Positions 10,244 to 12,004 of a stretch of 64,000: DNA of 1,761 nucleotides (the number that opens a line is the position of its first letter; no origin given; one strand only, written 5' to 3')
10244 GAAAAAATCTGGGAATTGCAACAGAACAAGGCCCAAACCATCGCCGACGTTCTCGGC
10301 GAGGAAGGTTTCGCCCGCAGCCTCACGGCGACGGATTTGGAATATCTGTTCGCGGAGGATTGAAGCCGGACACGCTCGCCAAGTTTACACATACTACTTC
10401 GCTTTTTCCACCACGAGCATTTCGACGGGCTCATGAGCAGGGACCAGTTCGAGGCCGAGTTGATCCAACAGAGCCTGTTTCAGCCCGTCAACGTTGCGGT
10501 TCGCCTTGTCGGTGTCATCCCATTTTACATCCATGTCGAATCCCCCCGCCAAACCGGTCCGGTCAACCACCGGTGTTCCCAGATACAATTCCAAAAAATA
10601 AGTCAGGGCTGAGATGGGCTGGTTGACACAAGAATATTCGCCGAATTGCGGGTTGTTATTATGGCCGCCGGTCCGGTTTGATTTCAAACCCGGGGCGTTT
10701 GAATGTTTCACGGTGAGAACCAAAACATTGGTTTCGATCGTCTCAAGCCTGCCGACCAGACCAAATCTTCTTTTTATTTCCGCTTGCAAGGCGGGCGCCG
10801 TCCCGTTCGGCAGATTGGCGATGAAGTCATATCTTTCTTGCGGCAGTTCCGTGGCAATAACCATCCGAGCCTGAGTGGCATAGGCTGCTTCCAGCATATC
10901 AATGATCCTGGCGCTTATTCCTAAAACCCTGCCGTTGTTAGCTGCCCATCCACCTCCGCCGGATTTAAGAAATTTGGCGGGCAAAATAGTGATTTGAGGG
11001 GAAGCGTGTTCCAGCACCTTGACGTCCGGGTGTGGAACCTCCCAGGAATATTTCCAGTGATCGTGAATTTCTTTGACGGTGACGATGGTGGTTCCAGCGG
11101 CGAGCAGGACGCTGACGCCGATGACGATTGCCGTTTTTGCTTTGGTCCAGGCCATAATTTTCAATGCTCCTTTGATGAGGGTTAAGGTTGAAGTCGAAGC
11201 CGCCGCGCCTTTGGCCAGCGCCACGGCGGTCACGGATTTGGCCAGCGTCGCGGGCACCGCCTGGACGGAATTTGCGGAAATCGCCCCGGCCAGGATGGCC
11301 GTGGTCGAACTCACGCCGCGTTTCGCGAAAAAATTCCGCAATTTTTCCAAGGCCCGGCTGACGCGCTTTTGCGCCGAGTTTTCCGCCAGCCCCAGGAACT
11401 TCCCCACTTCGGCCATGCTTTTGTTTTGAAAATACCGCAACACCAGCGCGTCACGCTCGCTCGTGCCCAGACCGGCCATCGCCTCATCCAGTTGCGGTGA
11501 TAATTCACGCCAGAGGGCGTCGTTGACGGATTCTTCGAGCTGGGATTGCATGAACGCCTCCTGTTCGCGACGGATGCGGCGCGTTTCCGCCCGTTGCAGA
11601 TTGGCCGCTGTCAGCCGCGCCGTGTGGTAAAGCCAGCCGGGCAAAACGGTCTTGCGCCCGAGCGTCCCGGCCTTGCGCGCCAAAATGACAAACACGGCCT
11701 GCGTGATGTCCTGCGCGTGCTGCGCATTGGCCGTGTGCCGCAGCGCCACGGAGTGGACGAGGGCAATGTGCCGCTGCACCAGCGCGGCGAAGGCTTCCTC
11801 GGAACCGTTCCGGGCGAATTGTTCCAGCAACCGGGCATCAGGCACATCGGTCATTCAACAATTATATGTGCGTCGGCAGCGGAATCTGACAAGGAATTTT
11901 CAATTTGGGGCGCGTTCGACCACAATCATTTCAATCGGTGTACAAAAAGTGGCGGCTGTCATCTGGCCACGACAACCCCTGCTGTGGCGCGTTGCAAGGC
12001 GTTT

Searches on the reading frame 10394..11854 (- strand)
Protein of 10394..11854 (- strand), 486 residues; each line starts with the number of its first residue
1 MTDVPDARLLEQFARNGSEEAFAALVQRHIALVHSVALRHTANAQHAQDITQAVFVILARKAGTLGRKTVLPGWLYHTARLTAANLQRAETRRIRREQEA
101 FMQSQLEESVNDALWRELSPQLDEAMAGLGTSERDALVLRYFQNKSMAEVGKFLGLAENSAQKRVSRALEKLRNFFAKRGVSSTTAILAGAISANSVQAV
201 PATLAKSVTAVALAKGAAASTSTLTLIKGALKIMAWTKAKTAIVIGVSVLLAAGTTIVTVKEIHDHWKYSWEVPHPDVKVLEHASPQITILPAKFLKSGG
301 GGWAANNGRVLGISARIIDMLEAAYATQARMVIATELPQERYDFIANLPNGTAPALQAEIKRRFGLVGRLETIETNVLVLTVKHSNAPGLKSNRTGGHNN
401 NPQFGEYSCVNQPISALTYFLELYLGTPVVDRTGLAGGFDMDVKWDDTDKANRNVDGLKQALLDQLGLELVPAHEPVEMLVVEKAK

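Call 6: search_protein_families(library=pfam, proteins=[window:10394-11854:-])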
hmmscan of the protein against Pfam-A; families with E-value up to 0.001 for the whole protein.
window:10394-11854:- (486 aa): 4 families
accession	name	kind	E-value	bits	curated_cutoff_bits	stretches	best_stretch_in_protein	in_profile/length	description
PF12543.13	DUF3738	-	3.1e-22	80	22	1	319-484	2-189/190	Protein of unknown function (DUF3738)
PF08281.18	Sigma70_r4_2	-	7.4e-10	38.8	25.7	1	121-172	3-54/54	Sigma-70, region 4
PF04542.20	Sigma70_r2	-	2.8e-09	37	24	1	25-92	1-70/71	Sigma-70 region 2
PF04545.22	Sigma70_r4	-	4.3e-09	36.2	24.1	1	125-174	1-50/50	Sigma-70, region 4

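Call 45: search_protein_families(library=ncbifam, proteins=[window:10394-11854:-], max_evalue=0.001)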
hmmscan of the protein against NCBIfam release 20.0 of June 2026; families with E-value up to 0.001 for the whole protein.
window:10394-11854:- (486 aa): 57 families (the best 25 are shown)
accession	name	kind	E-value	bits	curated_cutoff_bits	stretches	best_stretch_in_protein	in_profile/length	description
TIGR03435.1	Soli_TIGR03435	paralog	6.1e-22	78.5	40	1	304-485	25-234/241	TIGR03435 family protein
TIGR02937.1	sigma70-ECF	superfamily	2.5e-21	76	42.9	1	20-174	1-163/165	sigma-70 family RNA polymerase sigma factor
NF009172.0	PRK12519.1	subfamily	7.8e-20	71.2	222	1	4-176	14-189/194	RNA polymerase sigma factor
NF009166.1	PRK12513.1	equivalog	1.6e-19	70.4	206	1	4-180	7-190/193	RNA polymerase sigma factor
NF007225.0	PRK09643.1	equivalog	2.3e-16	60.1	190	1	3-177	11-183/204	RNA polymerase sigma factor SigM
TIGR02985.1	Sig70_bacteroi1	subfamily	2.8e-16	60.2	126.4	1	20-174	1-160/162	RNA polymerase sigma-70 factor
TIGR02983.1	SigE-fam_strep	subfamily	3.5e-16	59.5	141.55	1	17-174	3-156/162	SigE family RNA polymerase sigma factor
NF009168.0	PRK12515.1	subfamily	6.5e-16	58.4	236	1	6-184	9-187/189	RNA polymerase sigma factor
NF004113.0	PRK05602.1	equivalog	8e-16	58.3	208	1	2-182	28-207/211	RNA polymerase sigma factor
NF007227.0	PRK09645.1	subfamily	5.1e-14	52.5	202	1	16-182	9-176/177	sigma-70 family RNA polymerase sigma factor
NF009171.0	PRK12518.1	equivalog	1.6e-13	50.9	208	1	2-182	10-190/191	RNA polymerase sigma factor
TIGR02959.1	SigZ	equivalog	5.6e-13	49.1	168.65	1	39-177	14-149/170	RNA polymerase sigma factor SigZ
NF007216.0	PRK09638.1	equivalog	9.5e-13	48.3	194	1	10-179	8-177/180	RNA polymerase sigma factor SigY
NF007215.0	PRK09637.1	equivalog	1.1e-12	48.4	212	1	33-177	14-155/181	RNA polymerase sigma factor SigZ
NF007223.0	PRK09641.1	equivalog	1.2e-12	48.1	209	1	14-176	12-184/187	RNA polymerase sigma factor SigW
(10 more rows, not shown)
